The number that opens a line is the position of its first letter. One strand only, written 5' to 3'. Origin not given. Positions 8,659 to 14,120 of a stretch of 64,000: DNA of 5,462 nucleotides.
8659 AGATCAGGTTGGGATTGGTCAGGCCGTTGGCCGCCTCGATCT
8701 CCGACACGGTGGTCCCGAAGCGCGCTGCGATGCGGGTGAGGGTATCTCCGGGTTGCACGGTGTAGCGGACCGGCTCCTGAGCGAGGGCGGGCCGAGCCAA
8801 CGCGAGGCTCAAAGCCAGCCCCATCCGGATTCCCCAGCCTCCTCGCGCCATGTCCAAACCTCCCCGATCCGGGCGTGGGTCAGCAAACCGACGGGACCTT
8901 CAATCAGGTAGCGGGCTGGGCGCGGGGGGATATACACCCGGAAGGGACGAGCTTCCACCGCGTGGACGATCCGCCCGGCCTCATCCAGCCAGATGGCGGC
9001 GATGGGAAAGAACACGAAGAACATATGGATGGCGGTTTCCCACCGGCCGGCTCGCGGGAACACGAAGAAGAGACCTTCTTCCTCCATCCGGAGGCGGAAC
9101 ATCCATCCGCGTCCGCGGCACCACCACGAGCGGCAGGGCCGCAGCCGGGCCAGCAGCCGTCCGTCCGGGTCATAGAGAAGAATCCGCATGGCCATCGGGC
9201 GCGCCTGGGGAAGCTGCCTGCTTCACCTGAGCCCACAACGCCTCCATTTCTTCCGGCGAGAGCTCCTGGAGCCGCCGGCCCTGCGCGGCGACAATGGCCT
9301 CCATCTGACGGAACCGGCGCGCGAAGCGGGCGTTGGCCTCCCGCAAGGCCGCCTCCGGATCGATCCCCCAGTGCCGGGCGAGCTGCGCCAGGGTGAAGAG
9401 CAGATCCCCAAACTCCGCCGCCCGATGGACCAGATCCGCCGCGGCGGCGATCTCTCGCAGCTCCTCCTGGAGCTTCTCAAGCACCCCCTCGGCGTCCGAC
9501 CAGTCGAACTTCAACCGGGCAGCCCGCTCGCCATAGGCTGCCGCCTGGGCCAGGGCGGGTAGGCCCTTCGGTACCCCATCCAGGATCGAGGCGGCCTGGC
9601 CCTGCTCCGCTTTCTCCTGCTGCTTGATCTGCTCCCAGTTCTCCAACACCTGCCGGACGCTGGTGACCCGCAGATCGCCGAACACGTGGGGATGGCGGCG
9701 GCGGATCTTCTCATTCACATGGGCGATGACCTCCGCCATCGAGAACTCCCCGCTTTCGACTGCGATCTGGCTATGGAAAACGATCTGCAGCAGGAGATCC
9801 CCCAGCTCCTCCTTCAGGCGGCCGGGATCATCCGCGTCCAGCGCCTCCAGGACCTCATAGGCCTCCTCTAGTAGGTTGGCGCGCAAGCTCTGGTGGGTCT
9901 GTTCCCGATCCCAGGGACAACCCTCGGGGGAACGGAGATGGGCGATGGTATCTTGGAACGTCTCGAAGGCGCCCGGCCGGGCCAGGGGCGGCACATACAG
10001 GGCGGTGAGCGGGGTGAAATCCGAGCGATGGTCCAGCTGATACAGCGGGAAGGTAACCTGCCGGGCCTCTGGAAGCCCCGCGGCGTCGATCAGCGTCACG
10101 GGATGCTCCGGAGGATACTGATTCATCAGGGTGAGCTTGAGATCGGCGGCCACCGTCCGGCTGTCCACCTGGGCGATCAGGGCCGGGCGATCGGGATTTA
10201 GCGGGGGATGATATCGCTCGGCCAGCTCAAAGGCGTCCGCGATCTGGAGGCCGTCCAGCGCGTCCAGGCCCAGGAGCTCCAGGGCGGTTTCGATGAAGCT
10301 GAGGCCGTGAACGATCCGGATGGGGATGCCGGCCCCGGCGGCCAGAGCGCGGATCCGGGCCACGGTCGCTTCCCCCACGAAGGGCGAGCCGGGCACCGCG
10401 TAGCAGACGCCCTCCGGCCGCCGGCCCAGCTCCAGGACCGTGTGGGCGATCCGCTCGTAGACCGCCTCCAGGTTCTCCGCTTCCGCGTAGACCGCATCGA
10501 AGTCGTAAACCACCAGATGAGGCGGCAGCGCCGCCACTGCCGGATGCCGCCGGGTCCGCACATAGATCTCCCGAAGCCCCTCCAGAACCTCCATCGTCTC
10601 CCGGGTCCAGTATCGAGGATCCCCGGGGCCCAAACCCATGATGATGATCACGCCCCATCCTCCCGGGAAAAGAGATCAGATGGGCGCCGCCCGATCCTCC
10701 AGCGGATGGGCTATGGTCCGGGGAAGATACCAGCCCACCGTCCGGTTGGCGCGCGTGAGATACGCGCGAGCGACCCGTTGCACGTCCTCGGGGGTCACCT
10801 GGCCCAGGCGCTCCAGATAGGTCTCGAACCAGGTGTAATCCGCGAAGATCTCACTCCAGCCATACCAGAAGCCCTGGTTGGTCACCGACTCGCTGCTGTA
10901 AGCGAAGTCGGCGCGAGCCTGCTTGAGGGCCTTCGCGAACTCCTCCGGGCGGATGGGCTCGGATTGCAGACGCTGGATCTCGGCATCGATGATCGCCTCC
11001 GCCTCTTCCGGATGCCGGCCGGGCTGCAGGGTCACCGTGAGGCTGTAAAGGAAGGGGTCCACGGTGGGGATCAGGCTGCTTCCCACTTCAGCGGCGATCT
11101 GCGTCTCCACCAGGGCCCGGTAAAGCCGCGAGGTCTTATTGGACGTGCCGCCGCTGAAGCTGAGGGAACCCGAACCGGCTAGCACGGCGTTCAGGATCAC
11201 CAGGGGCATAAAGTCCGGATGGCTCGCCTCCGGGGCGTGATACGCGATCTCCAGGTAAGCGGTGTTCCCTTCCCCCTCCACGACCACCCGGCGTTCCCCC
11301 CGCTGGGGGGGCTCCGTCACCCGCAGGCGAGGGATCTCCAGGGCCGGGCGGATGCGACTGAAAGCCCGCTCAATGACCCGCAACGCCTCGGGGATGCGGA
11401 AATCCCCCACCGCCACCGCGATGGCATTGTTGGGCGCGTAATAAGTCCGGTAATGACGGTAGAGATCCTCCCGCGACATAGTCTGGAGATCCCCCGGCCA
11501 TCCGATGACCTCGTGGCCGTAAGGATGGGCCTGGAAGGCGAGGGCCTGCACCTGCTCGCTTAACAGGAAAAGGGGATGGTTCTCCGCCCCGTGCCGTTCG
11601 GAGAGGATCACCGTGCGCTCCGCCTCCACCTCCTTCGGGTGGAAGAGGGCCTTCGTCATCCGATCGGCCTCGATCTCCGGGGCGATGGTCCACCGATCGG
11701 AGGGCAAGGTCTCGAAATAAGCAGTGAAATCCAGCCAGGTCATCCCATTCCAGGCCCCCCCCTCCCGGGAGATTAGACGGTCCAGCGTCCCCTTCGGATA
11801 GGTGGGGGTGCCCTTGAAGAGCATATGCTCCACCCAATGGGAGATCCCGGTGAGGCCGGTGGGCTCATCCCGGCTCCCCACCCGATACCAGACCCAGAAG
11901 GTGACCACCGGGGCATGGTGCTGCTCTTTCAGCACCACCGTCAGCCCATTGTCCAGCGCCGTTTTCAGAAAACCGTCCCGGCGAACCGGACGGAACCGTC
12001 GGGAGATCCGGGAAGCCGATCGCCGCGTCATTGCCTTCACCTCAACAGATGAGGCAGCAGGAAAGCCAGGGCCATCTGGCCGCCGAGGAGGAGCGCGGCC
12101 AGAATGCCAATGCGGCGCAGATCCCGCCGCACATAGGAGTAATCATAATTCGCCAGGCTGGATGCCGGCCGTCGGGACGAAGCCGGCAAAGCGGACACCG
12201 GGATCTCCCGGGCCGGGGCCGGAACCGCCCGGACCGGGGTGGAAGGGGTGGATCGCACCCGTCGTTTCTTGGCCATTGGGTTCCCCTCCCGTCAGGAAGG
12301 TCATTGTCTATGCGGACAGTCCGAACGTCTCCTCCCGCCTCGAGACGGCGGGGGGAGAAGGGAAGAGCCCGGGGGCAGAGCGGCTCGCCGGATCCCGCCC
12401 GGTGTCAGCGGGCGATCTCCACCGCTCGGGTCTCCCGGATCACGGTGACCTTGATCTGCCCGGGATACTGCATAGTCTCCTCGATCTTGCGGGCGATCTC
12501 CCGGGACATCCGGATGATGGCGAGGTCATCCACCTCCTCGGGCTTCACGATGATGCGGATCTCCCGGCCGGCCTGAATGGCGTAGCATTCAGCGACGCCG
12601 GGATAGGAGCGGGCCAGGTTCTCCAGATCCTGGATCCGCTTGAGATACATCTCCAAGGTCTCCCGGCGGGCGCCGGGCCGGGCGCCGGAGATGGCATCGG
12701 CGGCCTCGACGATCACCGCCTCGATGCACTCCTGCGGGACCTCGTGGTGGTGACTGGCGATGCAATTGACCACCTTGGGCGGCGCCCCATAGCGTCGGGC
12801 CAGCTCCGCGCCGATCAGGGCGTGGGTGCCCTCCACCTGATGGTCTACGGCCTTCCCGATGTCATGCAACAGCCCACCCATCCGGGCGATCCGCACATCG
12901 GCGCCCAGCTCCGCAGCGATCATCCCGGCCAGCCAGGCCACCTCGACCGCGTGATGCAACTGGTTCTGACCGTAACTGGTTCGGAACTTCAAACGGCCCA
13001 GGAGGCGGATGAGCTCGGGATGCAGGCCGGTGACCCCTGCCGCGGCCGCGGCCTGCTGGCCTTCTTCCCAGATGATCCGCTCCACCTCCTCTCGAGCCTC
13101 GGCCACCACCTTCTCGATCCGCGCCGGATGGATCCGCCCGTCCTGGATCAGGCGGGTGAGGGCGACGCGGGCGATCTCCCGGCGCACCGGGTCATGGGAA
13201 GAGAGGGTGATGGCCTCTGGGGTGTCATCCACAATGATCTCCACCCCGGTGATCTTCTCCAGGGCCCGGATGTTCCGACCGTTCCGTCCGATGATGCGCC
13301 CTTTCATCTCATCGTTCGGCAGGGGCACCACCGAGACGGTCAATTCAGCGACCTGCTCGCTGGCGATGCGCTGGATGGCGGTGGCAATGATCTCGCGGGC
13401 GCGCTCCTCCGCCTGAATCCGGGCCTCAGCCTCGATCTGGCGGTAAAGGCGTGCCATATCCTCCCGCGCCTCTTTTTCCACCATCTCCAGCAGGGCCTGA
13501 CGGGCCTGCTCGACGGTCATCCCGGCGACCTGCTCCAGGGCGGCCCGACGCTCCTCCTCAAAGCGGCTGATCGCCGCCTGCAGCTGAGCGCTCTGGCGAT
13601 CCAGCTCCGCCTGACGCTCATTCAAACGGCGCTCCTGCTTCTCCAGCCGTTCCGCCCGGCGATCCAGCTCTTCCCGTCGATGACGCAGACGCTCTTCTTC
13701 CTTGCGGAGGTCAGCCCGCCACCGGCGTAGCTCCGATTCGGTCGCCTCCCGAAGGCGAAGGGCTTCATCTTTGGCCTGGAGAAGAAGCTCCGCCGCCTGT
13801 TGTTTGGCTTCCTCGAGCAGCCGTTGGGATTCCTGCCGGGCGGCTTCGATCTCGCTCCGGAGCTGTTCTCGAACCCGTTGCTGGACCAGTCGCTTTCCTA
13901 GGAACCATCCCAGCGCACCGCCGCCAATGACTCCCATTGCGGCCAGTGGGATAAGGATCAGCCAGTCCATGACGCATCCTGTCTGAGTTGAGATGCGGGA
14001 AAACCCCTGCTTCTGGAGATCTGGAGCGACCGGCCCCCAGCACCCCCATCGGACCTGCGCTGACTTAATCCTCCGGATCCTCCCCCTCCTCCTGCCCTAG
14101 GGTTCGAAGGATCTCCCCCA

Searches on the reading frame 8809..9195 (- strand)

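Call 16: search_protein_families(library=pfam, proteins=[window:8809-9195:-], max_evalue=0.001)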
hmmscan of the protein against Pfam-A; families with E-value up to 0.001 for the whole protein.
window:8809-9195:- (128 aa): 1 family
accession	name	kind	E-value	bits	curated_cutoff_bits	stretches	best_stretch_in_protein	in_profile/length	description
PF02643.20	DUF192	-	2.9e-10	40.6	27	1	22-110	7-88/96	Uncharacterized ACR, COG1430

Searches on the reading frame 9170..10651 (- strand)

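Call 16: search_protein_families(library=pfam, proteins=[window:9170-10651:-], max_evalue=0.001)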
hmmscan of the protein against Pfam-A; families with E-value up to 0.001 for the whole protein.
window:9170-10651:- (493 aa): 3 families
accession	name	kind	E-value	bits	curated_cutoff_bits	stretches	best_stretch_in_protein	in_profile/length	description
PF03819.22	MazG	-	3.9e-31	107.6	22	1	251-324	1-74/74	MazG nucleotide pyrophosphohydrolase domain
PF00590.25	TP_methylase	-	7.2e-21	75.5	27.8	1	1-206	1-211/212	Tetrapyrrole (Corrin/Porphyrin) Methylases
PF01503.22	PRA-PH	-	4.2e-12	46.8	21.3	2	389-442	29-85/86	Phosphoribosyl-ATP pyrophosphohydrolase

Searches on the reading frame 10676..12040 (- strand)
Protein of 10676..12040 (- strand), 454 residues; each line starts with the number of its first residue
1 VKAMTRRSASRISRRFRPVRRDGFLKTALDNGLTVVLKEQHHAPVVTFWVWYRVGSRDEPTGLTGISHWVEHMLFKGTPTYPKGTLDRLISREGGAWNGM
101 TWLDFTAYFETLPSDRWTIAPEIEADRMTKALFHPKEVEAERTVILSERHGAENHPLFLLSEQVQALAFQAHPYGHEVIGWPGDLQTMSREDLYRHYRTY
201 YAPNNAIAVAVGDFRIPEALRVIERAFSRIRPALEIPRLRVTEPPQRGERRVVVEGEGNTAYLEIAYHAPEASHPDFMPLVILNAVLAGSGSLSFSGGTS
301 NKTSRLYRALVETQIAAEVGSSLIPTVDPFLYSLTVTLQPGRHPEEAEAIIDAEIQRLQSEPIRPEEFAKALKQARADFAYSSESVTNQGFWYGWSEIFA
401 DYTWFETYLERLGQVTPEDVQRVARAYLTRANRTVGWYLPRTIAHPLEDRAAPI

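Call 16: search_protein_families(library=pfam, proteins=[window:10676-12040:-], max_evalue=0.001)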
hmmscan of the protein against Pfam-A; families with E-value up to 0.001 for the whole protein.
window:10676-12040:- (454 aa): 2 families
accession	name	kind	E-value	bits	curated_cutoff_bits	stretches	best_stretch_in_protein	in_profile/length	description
PF05193.26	Peptidase_M16_C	-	1.9e-32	113.1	23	1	188-374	2-180/181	Peptidase M16 inactive domain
PF00675.25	Peptidase_M16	-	7.1e-26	91.3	22.3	1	35-179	2-146/149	Insulinase (Peptidase family M16)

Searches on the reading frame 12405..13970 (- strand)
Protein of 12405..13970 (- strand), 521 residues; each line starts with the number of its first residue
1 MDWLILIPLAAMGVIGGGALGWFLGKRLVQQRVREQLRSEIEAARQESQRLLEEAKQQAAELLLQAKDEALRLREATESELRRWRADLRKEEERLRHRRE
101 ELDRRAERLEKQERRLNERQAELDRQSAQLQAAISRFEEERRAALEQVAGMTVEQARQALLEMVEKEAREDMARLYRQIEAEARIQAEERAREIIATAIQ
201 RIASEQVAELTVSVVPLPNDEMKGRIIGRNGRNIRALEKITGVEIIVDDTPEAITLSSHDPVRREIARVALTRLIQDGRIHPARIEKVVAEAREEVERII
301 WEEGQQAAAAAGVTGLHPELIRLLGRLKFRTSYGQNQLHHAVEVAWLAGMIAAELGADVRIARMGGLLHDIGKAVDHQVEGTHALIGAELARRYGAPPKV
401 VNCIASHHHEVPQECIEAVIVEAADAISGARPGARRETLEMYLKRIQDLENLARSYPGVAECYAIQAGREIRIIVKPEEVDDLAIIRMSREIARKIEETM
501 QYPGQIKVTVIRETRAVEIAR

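Call 17: search_protein_families(library=pfam, proteins=[window:12405-13970:-], max_evalue=0.001)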
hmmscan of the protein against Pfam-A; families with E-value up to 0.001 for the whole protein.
window:12405-13970:- (521 aa): 4 families
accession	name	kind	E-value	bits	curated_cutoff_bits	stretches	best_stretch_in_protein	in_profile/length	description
PF12072.13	RNase_Y_N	-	5e-38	131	32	1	34-205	22-200/201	RNase Y N-terminal region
PF01966.28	HD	-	5.4e-18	65.8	22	1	339-428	3-114/116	HD domain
PF00013.35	KH_1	-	7.1e-09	35.7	21.5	1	215-269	4-62/66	KH domain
PF08668.18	HDOD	-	5.5e-06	26.4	22.9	0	339-375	97-134/196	HDOD domain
